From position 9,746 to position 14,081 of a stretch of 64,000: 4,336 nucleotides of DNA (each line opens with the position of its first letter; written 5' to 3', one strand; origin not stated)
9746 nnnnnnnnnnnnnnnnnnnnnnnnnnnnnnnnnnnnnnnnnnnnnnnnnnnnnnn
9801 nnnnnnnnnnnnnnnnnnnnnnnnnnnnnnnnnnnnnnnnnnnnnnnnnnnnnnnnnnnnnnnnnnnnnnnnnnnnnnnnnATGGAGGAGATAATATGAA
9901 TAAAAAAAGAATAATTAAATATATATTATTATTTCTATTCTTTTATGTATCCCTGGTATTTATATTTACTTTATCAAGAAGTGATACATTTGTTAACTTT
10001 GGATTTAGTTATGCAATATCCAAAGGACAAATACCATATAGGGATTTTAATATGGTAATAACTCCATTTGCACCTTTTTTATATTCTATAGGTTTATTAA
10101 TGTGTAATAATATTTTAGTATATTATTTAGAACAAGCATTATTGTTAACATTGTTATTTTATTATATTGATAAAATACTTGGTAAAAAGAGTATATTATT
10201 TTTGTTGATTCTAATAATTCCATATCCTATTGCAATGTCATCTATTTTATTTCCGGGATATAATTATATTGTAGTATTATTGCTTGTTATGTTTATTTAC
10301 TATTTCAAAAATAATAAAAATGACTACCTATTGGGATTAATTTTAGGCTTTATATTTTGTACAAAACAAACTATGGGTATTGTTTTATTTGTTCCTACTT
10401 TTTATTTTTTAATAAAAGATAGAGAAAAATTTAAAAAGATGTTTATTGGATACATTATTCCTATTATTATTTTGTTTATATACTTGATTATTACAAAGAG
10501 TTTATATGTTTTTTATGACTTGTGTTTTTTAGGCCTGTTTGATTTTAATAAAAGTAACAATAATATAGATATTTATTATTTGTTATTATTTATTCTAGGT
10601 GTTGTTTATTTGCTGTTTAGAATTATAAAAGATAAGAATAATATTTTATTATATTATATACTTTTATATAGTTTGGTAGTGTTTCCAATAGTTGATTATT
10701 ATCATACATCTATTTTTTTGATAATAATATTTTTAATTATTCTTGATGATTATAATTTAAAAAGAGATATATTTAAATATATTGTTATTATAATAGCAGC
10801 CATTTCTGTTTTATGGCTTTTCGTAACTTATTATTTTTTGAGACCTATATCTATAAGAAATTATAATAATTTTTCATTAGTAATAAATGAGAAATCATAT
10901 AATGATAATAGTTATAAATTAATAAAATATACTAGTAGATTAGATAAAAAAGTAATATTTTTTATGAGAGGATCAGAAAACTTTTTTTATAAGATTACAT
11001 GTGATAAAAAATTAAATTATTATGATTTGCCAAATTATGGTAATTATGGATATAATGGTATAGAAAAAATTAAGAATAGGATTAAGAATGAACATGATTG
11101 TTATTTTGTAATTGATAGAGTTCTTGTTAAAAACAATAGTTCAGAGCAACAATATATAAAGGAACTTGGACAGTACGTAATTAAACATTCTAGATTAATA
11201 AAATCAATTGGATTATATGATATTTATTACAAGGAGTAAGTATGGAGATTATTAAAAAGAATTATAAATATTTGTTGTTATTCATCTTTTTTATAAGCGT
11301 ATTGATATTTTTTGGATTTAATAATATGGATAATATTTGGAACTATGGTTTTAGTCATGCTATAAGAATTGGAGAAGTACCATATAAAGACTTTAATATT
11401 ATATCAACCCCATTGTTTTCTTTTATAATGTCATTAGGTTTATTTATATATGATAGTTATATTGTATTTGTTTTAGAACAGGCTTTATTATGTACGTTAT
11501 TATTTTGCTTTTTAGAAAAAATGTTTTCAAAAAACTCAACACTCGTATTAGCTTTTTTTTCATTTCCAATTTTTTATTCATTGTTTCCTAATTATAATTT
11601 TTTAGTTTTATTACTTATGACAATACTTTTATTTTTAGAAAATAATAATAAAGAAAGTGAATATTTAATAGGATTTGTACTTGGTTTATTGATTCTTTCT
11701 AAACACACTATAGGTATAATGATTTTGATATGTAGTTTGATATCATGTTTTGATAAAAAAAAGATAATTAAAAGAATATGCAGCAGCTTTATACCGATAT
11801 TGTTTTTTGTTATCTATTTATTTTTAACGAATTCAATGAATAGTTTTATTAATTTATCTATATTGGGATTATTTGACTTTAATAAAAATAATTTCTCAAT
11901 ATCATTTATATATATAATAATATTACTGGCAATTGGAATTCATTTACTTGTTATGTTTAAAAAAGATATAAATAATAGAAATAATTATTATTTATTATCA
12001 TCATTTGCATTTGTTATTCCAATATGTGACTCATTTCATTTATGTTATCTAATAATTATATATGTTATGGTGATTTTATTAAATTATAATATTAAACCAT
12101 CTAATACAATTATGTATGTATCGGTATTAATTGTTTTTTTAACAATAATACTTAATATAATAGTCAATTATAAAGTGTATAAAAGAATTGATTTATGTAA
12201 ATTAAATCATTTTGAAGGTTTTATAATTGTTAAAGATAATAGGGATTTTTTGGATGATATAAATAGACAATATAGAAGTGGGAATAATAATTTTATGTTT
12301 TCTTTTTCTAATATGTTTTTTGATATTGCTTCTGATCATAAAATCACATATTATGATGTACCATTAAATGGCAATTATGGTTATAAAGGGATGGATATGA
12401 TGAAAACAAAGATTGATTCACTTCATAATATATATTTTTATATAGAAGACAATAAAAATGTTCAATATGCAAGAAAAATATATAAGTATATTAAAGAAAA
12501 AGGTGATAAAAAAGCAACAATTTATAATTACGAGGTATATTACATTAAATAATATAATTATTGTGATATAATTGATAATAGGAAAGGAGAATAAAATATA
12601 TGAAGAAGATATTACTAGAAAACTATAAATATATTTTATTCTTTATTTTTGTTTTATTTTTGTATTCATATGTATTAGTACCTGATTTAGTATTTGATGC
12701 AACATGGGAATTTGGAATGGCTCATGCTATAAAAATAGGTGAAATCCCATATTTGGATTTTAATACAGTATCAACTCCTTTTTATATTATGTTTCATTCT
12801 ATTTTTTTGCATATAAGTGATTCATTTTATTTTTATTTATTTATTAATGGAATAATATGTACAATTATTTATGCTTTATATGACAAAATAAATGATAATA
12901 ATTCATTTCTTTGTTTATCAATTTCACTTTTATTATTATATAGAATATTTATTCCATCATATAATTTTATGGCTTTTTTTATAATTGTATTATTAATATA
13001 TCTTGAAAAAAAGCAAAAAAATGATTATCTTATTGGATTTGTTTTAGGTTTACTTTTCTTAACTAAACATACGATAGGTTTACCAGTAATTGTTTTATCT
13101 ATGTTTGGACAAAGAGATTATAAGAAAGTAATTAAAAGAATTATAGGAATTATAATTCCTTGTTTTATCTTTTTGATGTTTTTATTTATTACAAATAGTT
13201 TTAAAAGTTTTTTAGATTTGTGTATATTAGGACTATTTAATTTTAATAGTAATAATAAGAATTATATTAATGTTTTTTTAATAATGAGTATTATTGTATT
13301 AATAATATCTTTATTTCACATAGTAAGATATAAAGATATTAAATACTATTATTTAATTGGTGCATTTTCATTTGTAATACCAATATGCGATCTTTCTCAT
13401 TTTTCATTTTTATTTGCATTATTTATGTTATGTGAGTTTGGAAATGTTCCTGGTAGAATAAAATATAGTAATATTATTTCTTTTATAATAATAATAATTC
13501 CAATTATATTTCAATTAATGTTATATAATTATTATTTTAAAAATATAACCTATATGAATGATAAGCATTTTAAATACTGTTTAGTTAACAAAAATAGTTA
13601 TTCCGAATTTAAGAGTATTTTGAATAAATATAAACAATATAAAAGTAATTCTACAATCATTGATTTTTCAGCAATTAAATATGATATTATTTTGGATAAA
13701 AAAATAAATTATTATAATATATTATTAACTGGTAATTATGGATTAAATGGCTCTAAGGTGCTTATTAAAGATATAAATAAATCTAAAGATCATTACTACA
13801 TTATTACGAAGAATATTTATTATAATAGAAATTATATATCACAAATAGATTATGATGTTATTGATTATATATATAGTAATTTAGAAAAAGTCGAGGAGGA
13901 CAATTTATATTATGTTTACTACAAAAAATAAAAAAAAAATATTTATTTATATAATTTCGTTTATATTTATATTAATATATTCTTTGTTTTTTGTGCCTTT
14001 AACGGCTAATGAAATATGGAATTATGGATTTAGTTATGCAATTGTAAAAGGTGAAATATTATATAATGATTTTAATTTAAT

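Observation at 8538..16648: Five tandem diverged paralogs plus a GT-C-like protein inserted between divIB and ftsA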

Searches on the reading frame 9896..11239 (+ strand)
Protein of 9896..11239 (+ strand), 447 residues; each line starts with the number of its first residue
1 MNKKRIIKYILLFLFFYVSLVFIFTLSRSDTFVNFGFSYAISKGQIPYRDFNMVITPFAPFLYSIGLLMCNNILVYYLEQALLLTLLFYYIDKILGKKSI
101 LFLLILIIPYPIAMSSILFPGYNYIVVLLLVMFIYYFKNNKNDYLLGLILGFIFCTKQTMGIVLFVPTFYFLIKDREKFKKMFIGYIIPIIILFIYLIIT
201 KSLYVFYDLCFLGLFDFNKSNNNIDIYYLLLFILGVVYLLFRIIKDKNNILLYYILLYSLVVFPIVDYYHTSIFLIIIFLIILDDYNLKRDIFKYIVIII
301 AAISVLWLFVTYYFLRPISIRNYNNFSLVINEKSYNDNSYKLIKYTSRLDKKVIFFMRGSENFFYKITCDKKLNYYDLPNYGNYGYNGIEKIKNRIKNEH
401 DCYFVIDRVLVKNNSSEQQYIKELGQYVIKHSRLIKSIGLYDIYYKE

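Call 3: search_protein_families(library=pfam, proteins=[window:9896-11239:+], max_evalue=1)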
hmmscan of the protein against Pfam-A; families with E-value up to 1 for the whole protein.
window:9896-11239:+ (447 aa): 3 families
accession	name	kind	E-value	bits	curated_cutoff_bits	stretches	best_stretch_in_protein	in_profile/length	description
PF13231.12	PMT_2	-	0.00063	20.4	26.1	1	74-195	26-153/160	Dolichyl-phosphate-mannose-protein mannosyltransferase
PF09594.16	GT87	-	0.00078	19.7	25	1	54-208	10-157/237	Glycosyltransferase family 87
PF20442.3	BrxL_N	-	0.035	14.5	28.2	1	390-433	65-107/132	BREX system Lon protease-like protein BrxL N-terminal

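Call 4: search_protein_families(library=ncbifam, proteins=[window:9896-11239:+], max_evalue=1)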
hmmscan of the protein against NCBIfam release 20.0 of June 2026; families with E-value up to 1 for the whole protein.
window:9896-11239:+ (447 aa): 1 family
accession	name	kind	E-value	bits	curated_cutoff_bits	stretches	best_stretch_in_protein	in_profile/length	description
NF047510.1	LIC_10190_fam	subfamily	0.00018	20.4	100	1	77-198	171-300/424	LIC_10190 family membrane protein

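Call 25: predict_structure(alignment_id=A2)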
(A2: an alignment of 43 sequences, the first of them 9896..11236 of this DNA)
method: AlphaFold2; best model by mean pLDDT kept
length: 447 residues; sequences in the alignment: 43
mean_pLDDT: 93.0   pTM: 0.92
mean pLDDT of the five models: 93.0, 92.9, 92.8, 92.0, 91.2
residues with pLDDT >= 90: 361; 70-90: 81; 50-70: 5; < 50: 0
segments of 3 or more residues with pLDDT < 50: none
pLDDT, mean of each block of 10 residues (from residue 1): 89 96 85 97 97 96 97 97 98 94 88 90 97 95 96 97 96 94 98 98 97 91 92 98 95 97 93 96 88 83 80 81 94 93 95 92 95 93 93 95 94 72 93 96 97
secondary structure, 60 per line:
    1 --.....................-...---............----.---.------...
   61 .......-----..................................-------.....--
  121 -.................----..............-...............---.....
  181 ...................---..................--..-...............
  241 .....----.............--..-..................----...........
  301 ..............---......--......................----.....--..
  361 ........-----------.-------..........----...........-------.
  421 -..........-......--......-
elements in order: H3-23 H31-42 H58-67 H73-106 H114-118 H122-138 H143-156 H158-172 H176-199 H203-220 H226-245 H250-262 H268-285 H290-314 E318-323 E326-332 H333-347 E352-356 H359-368 H388-397 E402-407 H408-412 H422-431 E433-438 E441-446
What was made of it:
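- On GT-C(A) structural class: DSSP on the model shows helices 31-42 and 58-67 between TM1 (3-23) and TM2 (73 onward) (call 25).
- Two short helices (31-42 and 58-67) lie between TM1 and TM2 (call 25).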

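Call 27: search_protein_representatives(alignment_id=A2)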
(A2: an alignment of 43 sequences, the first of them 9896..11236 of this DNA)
Query: 43 sequences, 444 profile positions. Proteins with E-value up to 0.001 (for the whole library): 2670; up to 1e-10: 1478; up to 1e-30: 819. The best 150 are listed.
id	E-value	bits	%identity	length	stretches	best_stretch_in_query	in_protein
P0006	2.0e-140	485.4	-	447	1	4-444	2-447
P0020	1.1e-139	483.0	-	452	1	3-444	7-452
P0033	3.6e-139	481.3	-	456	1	4-444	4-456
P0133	6.5e-138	477.2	-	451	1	3-444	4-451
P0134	1.0e-136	473.2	-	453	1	3-444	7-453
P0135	2.6e-136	471.9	-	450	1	3-443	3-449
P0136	1.8e-135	469.1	-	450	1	2-444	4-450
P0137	3.6e-132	458.2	-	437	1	4-442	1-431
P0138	6.8e-132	457.3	-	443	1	2-442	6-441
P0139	1.7e-131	456.0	-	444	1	3-443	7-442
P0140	3.9e-131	454.8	-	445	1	5-442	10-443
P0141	2.0e-129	449.2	-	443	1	3-442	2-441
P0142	1.4e-128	446.4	-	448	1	4-443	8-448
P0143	4.6e-128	444.7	-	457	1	3-444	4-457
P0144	6.8e-128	444.2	-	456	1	8-442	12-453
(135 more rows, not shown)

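Call 28: fold_search(model_id=the predicted structure, library=pdb)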
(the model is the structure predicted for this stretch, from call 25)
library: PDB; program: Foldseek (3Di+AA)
matches with E <= 10: 75; with E <= 0.001: 1
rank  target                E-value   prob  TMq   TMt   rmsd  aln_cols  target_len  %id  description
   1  5f15                  8.9e-04  1.00  0.55  0.48   8.3       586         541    9  Crystal Structure of ArnT from Cupriavidus metallidurans bound to Undecaprenyl phosphate (released 2016-02-17)
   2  9s6s_A                1.8e-03  1.00  0.30  0.26  10.5       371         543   12  Ternary cryo-EM structure of human ALG9 with Dol25-PP-GlcNAc2Man6, Dol25-P-Man and Fab (released 2026-03-18)
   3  5ezm                  4.2e-03  1.00  0.54  0.47  10.8       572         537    9  Crystal Structure of ArnT from Cupriavidus metallidurans in the apo state (released 2016-02-17)
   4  9s6u_A                9.3e-03  1.00  0.35  0.30   9.9       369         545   13  Ternary cryo-EM structure of human ALG9 with Dol25-PP-GlcNAc2Man8, Dol25-P-Man and Fab (released 2026-03-18)
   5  6gxc_A                1.8e-02  1.00  0.50  0.35   8.4       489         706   12  Bacterial oligosaccharyltransferase PglB in complex with an inhibitory peptide and a reactive lipid-linked oligosaccha (released 2018-11-14)
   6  9e61_A                1.9e-02  0.99  0.27  0.18   8.3       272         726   15  Cryo-EM structure of Saccharomyces cerevisiae Pmt4 apo form (released 2025-10-15)
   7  9e6i_B                2.0e-02  0.99  0.27  0.18   8.3       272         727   15  Cryo-EM structure of Saccharomyces cerevisiae Pmt4-Ccw5 complex (released 2025-10-15)
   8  9e61_B                2.3e-02  0.98  0.27  0.18   8.3       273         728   15  Cryo-EM structure of Saccharomyces cerevisiae Pmt4 apo form (released 2025-10-15)
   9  9s6t_A                2.6e-02  0.99  0.49  0.46   8.4       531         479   11  Ternary cryo-EM structure of chicken ALG12 with Dol25-PP-GlcNAc2Man7, Dol25-P-Man, and Fab (released 2026-03-18)
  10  6s7o_A                2.9e-02  0.99  0.49  0.37  11.4       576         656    8  Cryo-EM structure of human oligosaccharyltransferase complex OST-A (released 2019-12-18)
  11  9dm5                  3.5e-02  1.00  0.41  0.46   7.5       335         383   13  Product-Bound mannosyltransferase PimE (released 2025-06-25)
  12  5ogl_A                5.6e-02  0.98  0.46  0.32   7.9       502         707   12  Structure of bacterial oligosaccharyltransferase PglB in complex with an acceptor peptide and an lipid-linked oligosac (released 2017-10-25)
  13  3rce_A                5.6e-02  0.97  0.49  0.35   9.8       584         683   11  Bacterial oligosaccharyltransferase PglB (released 2011-06-15)
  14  7bvc_A                7.6e-02  0.97  0.35  0.17   8.0       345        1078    7  Cryo-EM structure of Mycobacterium smegmatis arabinosyltransferase EmbA-EmbB-AcpM2 in complex with ethambutol (released 2020-04-29)
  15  9ub7_B                1.2e-01  0.99  0.45  0.50   9.2       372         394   13  Structure of glycosylphosphatidylinositol transamidase,state 1 (released 2026-04-08)
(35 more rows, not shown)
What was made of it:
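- On GT-C(A) structural class: ArnT 5f15 gives E 9e-4 and TM 0.55, PglB gives TM 0.50, and ALG12, PimE and Emb follow (call 28).
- W2 gives ArnT at TM 0.55, then ALG9/12, PglB, Pmt4, PimE and EmbA/B (call 28). PIGU (9ub7_B) is among the fold hits (call 28).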

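Call 54: search_protein_families(library=pfam, alignment_id=A2, max_evalue=0.01)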
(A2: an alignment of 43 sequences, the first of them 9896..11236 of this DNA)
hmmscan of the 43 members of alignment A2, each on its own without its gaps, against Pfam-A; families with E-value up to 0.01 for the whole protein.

A. member 1, window:9896-11236:+ (447 aa): 2 families
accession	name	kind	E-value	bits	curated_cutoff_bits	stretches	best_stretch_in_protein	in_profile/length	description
PF13231.12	PMT_2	-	0.00063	20.4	26.1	0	74-195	26-153/160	Dolichyl-phosphate-mannose-protein mannosyltransferase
PF09594.16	GT87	-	0.00078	19.7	25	1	54-208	10-157/237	Glycosyltransferase family 87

B. families by the number of members that match (of 43 scanned): 4 families
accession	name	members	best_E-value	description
PF09594.16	GT87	7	4.7e-05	Glycosyltransferase family 87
PF13231.12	PMT_2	6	4.9e-05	Dolichyl-phosphate-mannose-protein mannosyltransferase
PF14897.12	EpsG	2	0.0037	EpsG family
PF11992.13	TgpA_N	1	0.0023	TgpA N-terminal domain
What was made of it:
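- On Pfam PMT_2 (PF13231; GT39/GT83-type): Of 43 family members, 6 hit at E below 0.01, with a best E of 4.9e-5 (calls 3, 54).
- On Pfam GT87 (PF09594; PimE-type): Of 43 family members, 7 hit at E below 0.01, with a best E of 4.7e-5 (calls 3, 54).
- On YfhO, DUF6056/GT_STM0557 and Wzy_C/O-antigen ligase families: No hit for W1-W5 or the sixth protein (calls 3, 4, 54).
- Recurrent sub-threshold hits to GT87 (7 of 43 members) and PMT_2 (6 of 43) (call 54). PMT_2 is matched only below threshold (calls 3, 54). 2 of 43 members give weak EpsG hits (call 54).
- Tried and rejected: Pfam and NCBIfam give only sub-threshold hits (calls 3, 4, 54).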

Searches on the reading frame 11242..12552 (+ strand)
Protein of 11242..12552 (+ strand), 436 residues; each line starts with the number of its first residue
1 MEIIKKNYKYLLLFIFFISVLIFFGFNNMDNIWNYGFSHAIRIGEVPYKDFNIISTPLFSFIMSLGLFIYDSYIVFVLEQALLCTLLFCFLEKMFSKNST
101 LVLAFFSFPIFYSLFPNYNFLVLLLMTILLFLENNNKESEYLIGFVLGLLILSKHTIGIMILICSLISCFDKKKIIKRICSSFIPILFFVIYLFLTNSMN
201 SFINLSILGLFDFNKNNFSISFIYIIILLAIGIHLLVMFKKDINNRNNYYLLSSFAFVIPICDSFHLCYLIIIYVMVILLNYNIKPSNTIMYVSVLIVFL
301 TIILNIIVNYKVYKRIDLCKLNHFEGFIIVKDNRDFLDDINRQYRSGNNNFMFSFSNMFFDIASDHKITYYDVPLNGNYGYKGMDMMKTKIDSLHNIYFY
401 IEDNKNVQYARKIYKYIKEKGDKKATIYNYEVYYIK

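Call 3: search_protein_families(library=pfam, proteins=[window:11242-12552:+], max_evalue=1)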
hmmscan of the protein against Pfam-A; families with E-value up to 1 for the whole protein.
window:11242-12552:+ (436 aa): 2 families
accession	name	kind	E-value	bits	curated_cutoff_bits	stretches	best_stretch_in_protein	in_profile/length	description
PF13231.12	PMT_2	-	0.0025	18.5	26.1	1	58-191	5-149/160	Dolichyl-phosphate-mannose-protein mannosyltransferase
PF19529.4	DUF6057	-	0.098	12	29.8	1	56-151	100-199/569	Family of unknown function (DUF6057)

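Call 4: search_protein_families(library=ncbifam, proteins=[window:11242-12552:+], max_evalue=1)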
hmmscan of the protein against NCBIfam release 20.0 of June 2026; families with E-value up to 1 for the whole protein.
window:11242-12552:+ (436 aa): 0 families

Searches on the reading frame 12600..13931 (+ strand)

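Call 3: search_protein_families(library=pfam, proteins=[window:12600-13931:+], max_evalue=1)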
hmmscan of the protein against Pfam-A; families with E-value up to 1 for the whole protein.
window:12600-13931:+ (443 aa): 2 families
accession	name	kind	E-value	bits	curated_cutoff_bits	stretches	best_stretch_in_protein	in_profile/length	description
PF11992.13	TgpA_N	-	0.024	14.1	30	0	198-277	70-131/333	TgpA N-terminal domain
PF13515.12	FUSC_2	-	0.032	14.8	25.6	1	163-238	22-99/126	Fusaric acid resistance protein-like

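Call 4: search_protein_families(library=ncbifam, proteins=[window:12600-13931:+], max_evalue=1)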
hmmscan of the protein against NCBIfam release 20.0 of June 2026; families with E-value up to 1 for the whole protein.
window:12600-13931:+ (443 aa): 0 families
